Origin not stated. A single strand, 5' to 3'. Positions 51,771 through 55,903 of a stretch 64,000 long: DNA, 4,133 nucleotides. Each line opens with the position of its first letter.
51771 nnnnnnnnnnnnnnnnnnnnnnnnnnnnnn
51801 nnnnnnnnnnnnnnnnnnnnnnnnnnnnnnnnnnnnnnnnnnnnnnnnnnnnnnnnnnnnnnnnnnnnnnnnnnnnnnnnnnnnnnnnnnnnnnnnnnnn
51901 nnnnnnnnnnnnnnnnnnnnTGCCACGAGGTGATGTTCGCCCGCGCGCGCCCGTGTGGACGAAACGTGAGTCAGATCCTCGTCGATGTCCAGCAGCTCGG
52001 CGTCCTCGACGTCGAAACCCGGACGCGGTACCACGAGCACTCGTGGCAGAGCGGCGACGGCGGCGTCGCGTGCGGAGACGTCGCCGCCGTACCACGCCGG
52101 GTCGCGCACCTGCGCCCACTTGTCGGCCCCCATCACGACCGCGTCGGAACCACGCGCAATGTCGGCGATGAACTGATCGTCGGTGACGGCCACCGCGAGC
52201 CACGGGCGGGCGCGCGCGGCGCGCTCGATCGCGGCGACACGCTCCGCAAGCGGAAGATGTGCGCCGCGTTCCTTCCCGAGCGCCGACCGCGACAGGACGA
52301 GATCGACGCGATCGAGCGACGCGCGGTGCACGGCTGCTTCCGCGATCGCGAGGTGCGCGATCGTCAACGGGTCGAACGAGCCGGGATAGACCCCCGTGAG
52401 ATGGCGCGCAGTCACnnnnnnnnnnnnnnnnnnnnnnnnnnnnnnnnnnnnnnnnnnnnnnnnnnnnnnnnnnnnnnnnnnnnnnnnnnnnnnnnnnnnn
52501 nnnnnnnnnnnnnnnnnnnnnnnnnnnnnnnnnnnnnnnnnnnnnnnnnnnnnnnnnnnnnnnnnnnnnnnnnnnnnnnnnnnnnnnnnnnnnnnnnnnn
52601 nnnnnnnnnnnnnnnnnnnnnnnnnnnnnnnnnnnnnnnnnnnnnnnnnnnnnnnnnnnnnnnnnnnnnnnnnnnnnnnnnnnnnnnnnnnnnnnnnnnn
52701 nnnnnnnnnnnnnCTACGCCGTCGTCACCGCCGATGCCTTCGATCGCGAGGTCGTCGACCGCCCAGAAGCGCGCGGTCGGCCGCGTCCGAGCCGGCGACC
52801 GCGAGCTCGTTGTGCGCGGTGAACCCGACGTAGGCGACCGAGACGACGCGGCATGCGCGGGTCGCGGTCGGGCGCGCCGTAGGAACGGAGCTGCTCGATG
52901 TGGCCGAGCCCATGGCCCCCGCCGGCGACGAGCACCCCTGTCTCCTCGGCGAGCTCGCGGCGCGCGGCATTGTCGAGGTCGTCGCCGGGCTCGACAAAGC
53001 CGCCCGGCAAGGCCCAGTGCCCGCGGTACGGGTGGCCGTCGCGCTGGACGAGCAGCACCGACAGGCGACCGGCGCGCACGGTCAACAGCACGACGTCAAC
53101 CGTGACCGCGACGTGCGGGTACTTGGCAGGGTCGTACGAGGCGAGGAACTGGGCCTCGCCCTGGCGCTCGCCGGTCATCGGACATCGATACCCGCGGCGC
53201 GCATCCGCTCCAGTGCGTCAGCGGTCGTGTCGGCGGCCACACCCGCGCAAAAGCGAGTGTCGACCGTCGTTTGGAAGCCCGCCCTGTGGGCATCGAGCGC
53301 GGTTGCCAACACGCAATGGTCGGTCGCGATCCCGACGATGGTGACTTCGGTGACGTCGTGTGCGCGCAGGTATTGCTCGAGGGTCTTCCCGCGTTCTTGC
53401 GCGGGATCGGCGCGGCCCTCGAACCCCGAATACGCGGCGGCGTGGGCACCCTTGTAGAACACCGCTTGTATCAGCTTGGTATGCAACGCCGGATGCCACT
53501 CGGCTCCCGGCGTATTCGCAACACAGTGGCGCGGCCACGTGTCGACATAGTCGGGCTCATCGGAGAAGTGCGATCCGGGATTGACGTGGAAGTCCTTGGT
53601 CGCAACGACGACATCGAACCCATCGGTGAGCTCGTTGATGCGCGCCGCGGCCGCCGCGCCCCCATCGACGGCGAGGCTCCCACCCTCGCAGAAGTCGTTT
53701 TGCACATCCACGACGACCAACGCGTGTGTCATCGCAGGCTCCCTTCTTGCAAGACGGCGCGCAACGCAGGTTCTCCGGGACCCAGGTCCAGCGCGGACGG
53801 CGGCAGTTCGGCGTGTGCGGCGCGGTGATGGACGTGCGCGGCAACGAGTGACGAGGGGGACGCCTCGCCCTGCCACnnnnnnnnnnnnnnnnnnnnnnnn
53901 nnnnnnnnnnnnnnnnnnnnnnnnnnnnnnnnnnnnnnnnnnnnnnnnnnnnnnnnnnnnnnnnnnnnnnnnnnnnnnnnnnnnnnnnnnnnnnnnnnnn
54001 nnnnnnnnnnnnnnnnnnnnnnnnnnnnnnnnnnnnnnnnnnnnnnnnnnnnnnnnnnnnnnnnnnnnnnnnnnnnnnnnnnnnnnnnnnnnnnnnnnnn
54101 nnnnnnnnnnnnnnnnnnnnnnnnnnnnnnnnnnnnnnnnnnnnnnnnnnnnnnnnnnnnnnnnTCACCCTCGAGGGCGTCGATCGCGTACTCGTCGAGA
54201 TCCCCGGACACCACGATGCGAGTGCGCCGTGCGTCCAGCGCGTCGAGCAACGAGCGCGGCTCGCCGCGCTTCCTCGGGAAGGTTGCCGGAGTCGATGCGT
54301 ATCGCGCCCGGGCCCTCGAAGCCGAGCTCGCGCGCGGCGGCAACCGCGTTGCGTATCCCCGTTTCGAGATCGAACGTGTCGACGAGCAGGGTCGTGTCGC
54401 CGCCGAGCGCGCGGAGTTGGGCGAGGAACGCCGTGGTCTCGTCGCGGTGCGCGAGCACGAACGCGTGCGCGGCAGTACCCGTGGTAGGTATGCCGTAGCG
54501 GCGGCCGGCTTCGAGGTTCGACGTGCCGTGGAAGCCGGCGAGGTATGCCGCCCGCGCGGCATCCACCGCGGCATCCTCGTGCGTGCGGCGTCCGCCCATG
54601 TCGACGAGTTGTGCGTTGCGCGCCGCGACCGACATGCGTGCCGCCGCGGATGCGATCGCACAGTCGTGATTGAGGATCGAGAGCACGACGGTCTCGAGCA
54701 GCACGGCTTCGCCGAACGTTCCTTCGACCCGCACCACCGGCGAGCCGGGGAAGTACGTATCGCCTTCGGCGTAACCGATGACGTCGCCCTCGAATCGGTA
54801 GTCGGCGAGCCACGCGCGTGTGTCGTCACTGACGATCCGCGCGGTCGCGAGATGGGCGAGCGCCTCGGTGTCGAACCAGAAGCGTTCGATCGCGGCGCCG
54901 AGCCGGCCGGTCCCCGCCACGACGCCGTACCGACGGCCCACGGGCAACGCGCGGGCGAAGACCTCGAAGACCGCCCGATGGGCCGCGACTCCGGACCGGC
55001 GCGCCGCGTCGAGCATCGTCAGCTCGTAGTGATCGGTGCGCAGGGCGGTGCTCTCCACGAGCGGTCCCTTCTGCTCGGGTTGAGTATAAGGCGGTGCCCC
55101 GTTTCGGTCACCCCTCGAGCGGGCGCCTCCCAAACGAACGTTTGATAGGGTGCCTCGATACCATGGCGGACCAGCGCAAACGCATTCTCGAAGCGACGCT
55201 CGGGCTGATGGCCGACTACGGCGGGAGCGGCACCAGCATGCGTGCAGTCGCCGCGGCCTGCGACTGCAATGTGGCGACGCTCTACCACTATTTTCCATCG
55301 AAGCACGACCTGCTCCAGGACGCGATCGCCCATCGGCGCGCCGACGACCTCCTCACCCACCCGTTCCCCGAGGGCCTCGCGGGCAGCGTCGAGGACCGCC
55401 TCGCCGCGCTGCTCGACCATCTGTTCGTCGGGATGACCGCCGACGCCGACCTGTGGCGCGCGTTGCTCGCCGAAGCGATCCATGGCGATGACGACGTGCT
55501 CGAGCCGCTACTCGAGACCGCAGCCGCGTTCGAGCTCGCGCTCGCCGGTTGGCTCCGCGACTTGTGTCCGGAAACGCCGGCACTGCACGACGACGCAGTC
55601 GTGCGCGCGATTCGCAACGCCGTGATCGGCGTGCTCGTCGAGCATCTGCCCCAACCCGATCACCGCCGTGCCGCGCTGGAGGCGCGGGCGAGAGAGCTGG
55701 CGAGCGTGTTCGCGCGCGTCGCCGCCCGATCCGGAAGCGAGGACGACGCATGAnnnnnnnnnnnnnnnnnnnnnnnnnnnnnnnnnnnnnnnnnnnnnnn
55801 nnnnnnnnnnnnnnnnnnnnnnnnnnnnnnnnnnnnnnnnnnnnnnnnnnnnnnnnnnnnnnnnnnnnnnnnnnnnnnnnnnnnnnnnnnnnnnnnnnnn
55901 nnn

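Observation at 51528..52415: Adenylyltransferase-like domain fused to a YacP/Rae1-like NYN nuclease domain, last gene of the NAD operon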

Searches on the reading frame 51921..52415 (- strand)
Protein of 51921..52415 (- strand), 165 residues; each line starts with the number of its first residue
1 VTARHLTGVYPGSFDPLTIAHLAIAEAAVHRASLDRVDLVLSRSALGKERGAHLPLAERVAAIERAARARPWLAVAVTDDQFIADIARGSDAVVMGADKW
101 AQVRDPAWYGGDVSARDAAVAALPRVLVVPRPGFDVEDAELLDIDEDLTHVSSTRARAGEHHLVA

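Call 60: search_solved_structures(query=A3, max_evalue=0.01, show_alignments=4)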
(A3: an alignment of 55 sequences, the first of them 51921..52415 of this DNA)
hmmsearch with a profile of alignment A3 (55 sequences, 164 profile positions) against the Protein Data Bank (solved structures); distinct sequences matched with E-value up to 0.01: 40.
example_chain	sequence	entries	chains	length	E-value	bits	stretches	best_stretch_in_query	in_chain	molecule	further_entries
5o06_A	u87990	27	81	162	6.8e-08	36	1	1-84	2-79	Phosphopantetheine adenylyltransferase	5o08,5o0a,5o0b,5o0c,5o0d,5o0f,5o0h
1tfu_A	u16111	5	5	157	9.4e-07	32.2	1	1-85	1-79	Phosphopantetheine adenylyltransferase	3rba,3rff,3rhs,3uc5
3lcj_A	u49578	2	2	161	1e-06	32.2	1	1-85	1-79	Phosphopantetheine adenylyltransferase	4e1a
6g6v_A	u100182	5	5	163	1e-06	32.1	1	1-85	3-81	Phosphopantetheine adenylyltransferase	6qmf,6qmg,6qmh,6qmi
3nba_A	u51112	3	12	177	1.2e-06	31.9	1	1-85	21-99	Phosphopantetheine adenylyltransferase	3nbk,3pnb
4r0n_A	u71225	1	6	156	2.2e-06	31.1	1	4-85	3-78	Phosphopantetheine adenylyltransferase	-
1od6_A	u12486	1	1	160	3.4e-06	30.4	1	3-83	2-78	PHOSPHOPANTETHEINE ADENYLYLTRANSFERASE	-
3nd5_A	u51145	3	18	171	5.1e-06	29.9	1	3-85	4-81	Phosphopantetheine adenylyltransferase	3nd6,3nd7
1b6t_A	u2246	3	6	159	1.6e-05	28.2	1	2-91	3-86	PROTEIN (PHOSPHOPANTETHEINE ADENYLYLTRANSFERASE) | PHOSPHOPANTETHEINE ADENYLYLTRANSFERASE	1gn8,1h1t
5jbn_A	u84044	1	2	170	1.7e-05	28.2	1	2-91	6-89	Phosphopantetheine adenylyltransferase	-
6cck_A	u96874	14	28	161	1.7e-05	28.2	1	2-91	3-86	Phosphopantetheine adenylyltransferase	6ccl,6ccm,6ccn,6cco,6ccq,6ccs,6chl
6b7a_A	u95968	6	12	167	1.7e-05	28.1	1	2-91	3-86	Phosphopantetheine adenylyltransferase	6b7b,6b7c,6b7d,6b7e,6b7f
8xrw_I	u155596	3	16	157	1.8e-05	28.1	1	2-91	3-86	Phosphopantetheine adenylyltransferase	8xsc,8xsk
4nah_A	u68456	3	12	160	1.8e-05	28.1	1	3-81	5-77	Phosphopantetheine adenylyltransferase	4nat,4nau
3otw_A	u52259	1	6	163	1.9e-05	28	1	2-91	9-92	Phosphopantetheine adenylyltransferase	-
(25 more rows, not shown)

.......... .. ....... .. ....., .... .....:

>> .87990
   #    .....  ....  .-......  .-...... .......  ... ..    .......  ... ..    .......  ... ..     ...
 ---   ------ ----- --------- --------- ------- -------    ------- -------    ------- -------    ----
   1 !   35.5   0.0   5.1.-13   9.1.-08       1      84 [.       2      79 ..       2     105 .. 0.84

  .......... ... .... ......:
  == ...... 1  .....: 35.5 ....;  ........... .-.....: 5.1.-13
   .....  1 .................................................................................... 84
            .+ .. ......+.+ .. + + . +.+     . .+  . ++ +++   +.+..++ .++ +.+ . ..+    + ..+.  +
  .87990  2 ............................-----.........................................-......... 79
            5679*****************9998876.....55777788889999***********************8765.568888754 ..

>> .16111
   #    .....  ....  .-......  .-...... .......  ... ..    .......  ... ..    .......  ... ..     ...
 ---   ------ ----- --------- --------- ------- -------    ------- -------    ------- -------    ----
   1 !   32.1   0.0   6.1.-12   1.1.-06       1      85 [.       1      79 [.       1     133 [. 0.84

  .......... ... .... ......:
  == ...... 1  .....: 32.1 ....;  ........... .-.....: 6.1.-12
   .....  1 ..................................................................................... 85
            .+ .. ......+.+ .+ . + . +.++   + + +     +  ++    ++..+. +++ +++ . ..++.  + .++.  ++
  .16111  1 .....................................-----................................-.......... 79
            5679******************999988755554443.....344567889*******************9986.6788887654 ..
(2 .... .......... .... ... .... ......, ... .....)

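Call 69: search_protein_families(library=pfam, proteins=[window:51921-52415:-], max_evalue=0.01)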
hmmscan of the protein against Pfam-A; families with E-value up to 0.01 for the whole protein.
window:51921-52415:- (165 aa): 1 family
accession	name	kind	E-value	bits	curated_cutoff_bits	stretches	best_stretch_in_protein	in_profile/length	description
PF01467.32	CTP_transf_like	-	2.5e-11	44.3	21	1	9-157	1-131/133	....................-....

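Call 78: search_protein_families(library=ncbifam, alignment_id=A3, max_evalue=0.001)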
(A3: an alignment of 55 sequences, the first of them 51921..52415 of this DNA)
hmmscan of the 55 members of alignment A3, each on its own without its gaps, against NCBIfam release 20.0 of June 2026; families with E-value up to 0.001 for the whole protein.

A. member 1, window:51921-52415:- (165 aa): 11 families
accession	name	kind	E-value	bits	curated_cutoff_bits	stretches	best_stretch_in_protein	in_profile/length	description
TIGR00482.1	TIGR00482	equivalog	9.5e-12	45.3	112.45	1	10-79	2-71/194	nicotinate (nicotinamide) nucleotide adenylyltransferase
NF000843.0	PRK00071.2-2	equivalog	1.4e-08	34.5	240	1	4-72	11-79/212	nicotinate-nucleotide adenylyltransferase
TIGR01510.1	coaD_prev_kdtB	equivalog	3e-08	33.8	103.3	1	8-94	2-82/155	pantetheine-phosphate adenylyltransferase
NF000840.1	PRK00071.1-3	equivalog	4.7e-06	26.2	150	1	5-75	6-76/201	nicotinate-nucleotide adenylyltransferase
NF000846.0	PRK00071.2-5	equivalog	1e-05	25.1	329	1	8-76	22-89/210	nicotinate-nucleotide adenylyltransferase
NF000845.0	PRK00071.2-4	equivalog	1.2e-05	24.8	210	1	6-77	9-79/197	nicotinate-nucleotide adenylyltransferase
NF000841.0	PRK00071.1-4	equivalog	2.5e-05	24.1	197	1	4-77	6-79/194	nicotinate-nucleotide adenylyltransferase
TIGR00125.1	cyt_tran_rel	domain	3.8e-05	23.8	27.7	0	8-28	2-22/65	adenylyltransferase/cytidyltransferase family protein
NF000839.0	PRK00071.1-1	equivalog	6.8e-05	22.9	187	1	4-74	5-74/219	nicotinate-nucleotide adenylyltransferase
NF005519.0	PRK07152.1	equivalog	0.00046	19.2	315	0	9-63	5-59/361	nicotinate-nucleotide adenylyltransferase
NF005410.0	PRK06973.1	equivalog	0.00051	19.4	214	0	7-71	24-86/243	nicotinate-nucleotide adenylyltransferase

B. families by the number of members that match (of 55 scanned): 11 families
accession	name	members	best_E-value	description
TIGR00482.1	TIGR00482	55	1.8e-13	nicotinate (nicotinamide) nucleotide adenylyltransferase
TIGR01510.1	coaD_prev_kdtB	55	2.4e-09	pantetheine-phosphate adenylyltransferase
NF000843.0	PRK00071.2-2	50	1.7e-11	nicotinate-nucleotide adenylyltransferase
NF000840.1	PRK00071.1-3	47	1.2e-08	nicotinate-nucleotide adenylyltransferase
NF000841.0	PRK00071.1-4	42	1.9e-09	nicotinate-nucleotide adenylyltransferase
NF005519.0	PRK07152.1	37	1.1e-06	nicotinate-nucleotide adenylyltransferase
TIGR00125.1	cyt_tran_rel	36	2.5e-06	adenylyltransferase/cytidyltransferase family protein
NF000839.0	PRK00071.1-1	32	4.2e-07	nicotinate-nucleotide adenylyltransferase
NF000845.0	PRK00071.2-4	31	1.3e-07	nicotinate-nucleotide adenylyltransferase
NF005410.0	PRK06973.1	22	1.1e-07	nicotinate-nucleotide adenylyltransferase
NF000846.0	PRK00071.2-5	18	1.1e-06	nicotinate-nucleotide adenylyltransferase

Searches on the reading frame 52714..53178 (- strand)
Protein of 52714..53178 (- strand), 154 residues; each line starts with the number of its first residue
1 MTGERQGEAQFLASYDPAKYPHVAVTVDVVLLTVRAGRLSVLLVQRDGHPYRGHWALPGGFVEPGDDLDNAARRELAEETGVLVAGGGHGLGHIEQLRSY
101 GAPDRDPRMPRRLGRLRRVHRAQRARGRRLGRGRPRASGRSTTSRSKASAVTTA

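Call 3: search_protein_families(library=pfam, proteins=[window:52714-53178:-], max_evalue=0.01)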
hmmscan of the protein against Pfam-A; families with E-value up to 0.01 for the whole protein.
window:52714-53178:- (154 aa): 1 family
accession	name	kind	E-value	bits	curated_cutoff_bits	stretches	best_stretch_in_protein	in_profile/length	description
PF00293.34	NUDIX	-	4.2e-19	69.3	21.1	1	25-110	4-83/134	NUDIX domain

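Call 4: search_protein_families(library=ncbifam, proteins=[window:52714-53178:-], max_evalue=0.01)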
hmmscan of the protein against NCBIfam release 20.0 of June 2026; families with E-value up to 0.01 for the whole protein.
window:52714-53178:- (154 aa): 21 families
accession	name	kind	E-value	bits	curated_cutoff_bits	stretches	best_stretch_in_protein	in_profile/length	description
NF050029.2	TransRepNtr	equivalog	2.3e-19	69.8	400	1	6-108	3-100/245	ADPR responsive transcriptional repressor NtrR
NF003787.0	PRK05379.1-4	equivalog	1.8e-14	53.5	449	1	7-84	187-264/346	bifunctional nicotinamide-nucleotide adenylyltransferase/Nudix hydroxylase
NF003786.0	PRK05379.1-2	equivalog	1.1e-12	47.8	397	1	10-84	204-274/354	bifunctional nicotinamide-nucleotide adenylyltransferase/Nudix hydroxylase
NF003788.0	PRK05379.1-5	equivalog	1.6e-12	47.4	354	1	10-84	199-269/351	bifunctional nicotinamide-nucleotide adenylyltransferase/Nudix hydroxylase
NF003790.0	PRK05379.2-2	equivalog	5.4e-10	38.9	403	1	12-85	205-274/354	bifunctional nicotinamide mononucleotide adenylyltransferase/ADP-ribose pyrophosphatase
NF006530.0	PRK08999.1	equivalog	1.8e-09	37.1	245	1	26-85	5-65/315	Nudix family hydrolase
NF003785.0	PRK05379.1-1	equivalog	4.2e-09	36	418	1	17-83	196-258/347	bifunctional nicotinamide-nucleotide adenylyltransferase/Nudix hydroxylase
NF003791.0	PRK05379.2-3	equivalog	4.4e-09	36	409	1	13-108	187-281/340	bifunctional nicotinamide-nucleotide adenylyltransferase/Nudix hydroxylase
NF001299.0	PRK00241.1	equivalog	1e-07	31.7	158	1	8-84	119-190/263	NAD(+) diphosphatase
NF041652.1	Nud_hyd_Dein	equivalog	7.6e-07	29.5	200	1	22-84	8-74/152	Nudix hydrolase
NF006961.0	PRK09438.1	equivalog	6e-06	25.8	103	1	29-91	10-70/151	dihydroneopterin triphosphate diphosphatase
NF007834.0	PRK10546.1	equivalog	7.1e-06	25.9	156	1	38-84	14-61/135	pyrimidine (deoxy)nucleoside triphosphate diphosphatase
NF001938.0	PRK00714.1-5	equivalog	9.5e-06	25.1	116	1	52-84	44-76/172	RNA pyrophosphohydrolase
NF012016.0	PRK15472.1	equivalog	1.1e-05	25.2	95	1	49-81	27-59/141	nucleoside triphosphatase NudI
TIGR02705.1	nudix_YtkD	equivalog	2.7e-05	23.8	154.4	1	49-84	42-76/156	RNA deprotection pyrophosphohydrolase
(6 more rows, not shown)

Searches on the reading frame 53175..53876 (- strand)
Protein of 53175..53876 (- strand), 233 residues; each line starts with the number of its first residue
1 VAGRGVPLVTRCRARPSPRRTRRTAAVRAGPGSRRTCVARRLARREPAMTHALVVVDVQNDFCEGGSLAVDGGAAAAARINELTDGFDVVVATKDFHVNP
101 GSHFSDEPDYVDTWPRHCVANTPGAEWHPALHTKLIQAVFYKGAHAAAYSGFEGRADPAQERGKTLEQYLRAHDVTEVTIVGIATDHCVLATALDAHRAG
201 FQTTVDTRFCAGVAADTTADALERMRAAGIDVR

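Call 3: search_protein_families(library=pfam, proteins=[window:53175-53876:-], max_evalue=0.01)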
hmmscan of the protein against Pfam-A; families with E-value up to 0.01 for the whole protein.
window:53175-53876:- (233 aa): 1 family
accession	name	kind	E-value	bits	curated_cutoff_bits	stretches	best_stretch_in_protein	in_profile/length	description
PF00857.26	Isochorismatase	-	2.5e-27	96.5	27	1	52-232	2-170/175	Isochorismatase domain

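Call 4: search_protein_families(library=ncbifam, proteins=[window:53175-53876:-], max_evalue=0.01)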
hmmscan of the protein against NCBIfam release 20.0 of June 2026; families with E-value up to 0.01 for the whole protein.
window:53175-53876:- (233 aa): 5 families
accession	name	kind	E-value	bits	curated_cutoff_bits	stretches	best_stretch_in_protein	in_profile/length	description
NF008623.0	PRK11609.1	equivalog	4.3e-36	124.7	174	1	49-230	2-200/213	bifunctional nicotinamidase/pyrazinamidase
NF050097.1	BiurAmidohydBiuH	equivalog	4.1e-07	29.7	370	1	165-224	141-200/221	biuret amidohydrolase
NF041461.1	C_hydro_YcaC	equivalog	0.00033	20.2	310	1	175-231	102-158/201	isochorismate family cysteine hydrolase YcaC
NF008517.0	PRK11440.1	equivalog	0.00041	20.3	195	1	163-223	109-169/188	hydrolase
TIGR03614.1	RutB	equivalog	0.00077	19.1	377.95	0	165-202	141-178/226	pyrimidine utilization protein B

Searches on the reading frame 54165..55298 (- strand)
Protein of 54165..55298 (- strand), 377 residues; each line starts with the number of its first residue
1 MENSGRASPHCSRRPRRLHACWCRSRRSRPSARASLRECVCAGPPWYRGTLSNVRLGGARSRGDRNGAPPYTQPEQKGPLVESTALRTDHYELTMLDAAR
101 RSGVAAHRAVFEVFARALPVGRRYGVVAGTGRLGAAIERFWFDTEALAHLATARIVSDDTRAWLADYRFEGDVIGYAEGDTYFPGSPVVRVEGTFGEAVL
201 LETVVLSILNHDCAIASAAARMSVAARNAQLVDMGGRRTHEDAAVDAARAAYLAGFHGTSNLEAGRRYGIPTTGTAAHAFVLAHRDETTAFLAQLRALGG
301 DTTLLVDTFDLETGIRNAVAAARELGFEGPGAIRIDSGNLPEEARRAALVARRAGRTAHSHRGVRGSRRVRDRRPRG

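Call 3: search_protein_families(library=pfam, proteins=[window:54165-55298:-], max_evalue=0.01)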
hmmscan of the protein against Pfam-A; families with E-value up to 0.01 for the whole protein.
window:54165-55298:- (377 aa): 3 families
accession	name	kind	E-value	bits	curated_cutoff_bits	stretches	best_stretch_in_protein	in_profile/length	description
PF17767.7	NAPRTase_N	-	2.5e-23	83.2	32.6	1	86-210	1-125/125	Nicotinate phosphoribosyltransferase (NAPRTase) N-terminal domain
PF04095.22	NAPRTase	-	7.6e-06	26.3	20.8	1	230-339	2-120/239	Nicotinate phosphoribosyltransferase (NAPRTase) family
PF02749.22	QRPTase_N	-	7.5e-05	23.3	27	1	176-211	45-80/82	Quinolinate phosphoribosyl transferase, N-terminal domain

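Call 4: search_protein_families(library=ncbifam, proteins=[window:54165-55298:-], max_evalue=0.01)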
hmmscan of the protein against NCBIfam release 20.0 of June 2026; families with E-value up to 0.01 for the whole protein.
window:54165-55298:- (377 aa): 12 families
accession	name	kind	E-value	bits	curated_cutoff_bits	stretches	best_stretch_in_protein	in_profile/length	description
NF006698.0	PRK09243.1-5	equivalog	2.9e-122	408.6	531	1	80-347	11-274/440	nicotinate phosphoribosyltransferase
TIGR01513.1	NAPRTase_put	equivalog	4.1e-87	293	297.4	1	85-355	1-274/452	nicotinate phosphoribosyltransferase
NF006696.0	PRK09243.1-3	equivalog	8.1e-74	248.9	503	1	82-347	10-275/451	nicotinate phosphoribosyltransferase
NF009131.0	PRK12484.1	equivalog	4.8e-71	239.8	330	1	83-353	5-276/455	nicotinate phosphoribosyltransferase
NF006695.0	PRK09243.1-2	equivalog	3.1e-70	237.1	469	1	83-349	5-275/480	nicotinate phosphoribosyltransferase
NF006694.0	PRK09243.1-1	equivalog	1.1e-58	199.1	663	1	82-341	5-266/485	nicotinate phosphoribosyltransferase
NF006697.0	PRK09243.1-4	equivalog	1.6e-56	191.9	776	1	82-350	7-276/488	nicotinate phosphoribosyltransferase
NF006415.0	PRK08662.1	equivalog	1e-26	93.6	243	1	170-337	69-235/381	nicotinate phosphoribosyltransferase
NF003704.0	PRK05321.1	subfamily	1.9e-11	43.6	379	1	84-288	12-228/398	nicotinate phosphoribosyltransferase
NF005529.0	PRK07188.1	equivalog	1.2e-07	31.1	378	1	177-290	84-197/358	nicotinate phosphoribosyltransferase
TIGR01514.1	NAPRTase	equivalog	1.2e-07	31.1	269.55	1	218-286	157-229/399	nicotinate phosphoribosyltransferase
TIGR00078.1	nadC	equivalog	0.0093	15.2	198.4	0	177-238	62-123/269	carboxylating nicotinate-nucleotide diphosphorylase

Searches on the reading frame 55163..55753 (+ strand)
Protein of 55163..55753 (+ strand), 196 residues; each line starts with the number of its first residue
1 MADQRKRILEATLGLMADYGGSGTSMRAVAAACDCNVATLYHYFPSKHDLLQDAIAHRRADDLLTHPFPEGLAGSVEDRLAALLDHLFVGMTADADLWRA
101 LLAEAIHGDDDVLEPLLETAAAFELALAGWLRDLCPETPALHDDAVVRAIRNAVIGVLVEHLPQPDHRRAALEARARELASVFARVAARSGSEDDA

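Call 77: search_protein_families(library=pfam, proteins=[window:55163-55753:+], max_evalue=0.001)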
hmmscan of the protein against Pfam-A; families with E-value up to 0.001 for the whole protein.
window:55163-55753:+ (196 aa): 1 family
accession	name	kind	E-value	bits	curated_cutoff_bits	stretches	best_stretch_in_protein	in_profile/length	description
PF00440.29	TetR_N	-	2.9e-13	49.8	24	1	8-53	1-46/47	Bacterial regulatory proteins, tetR family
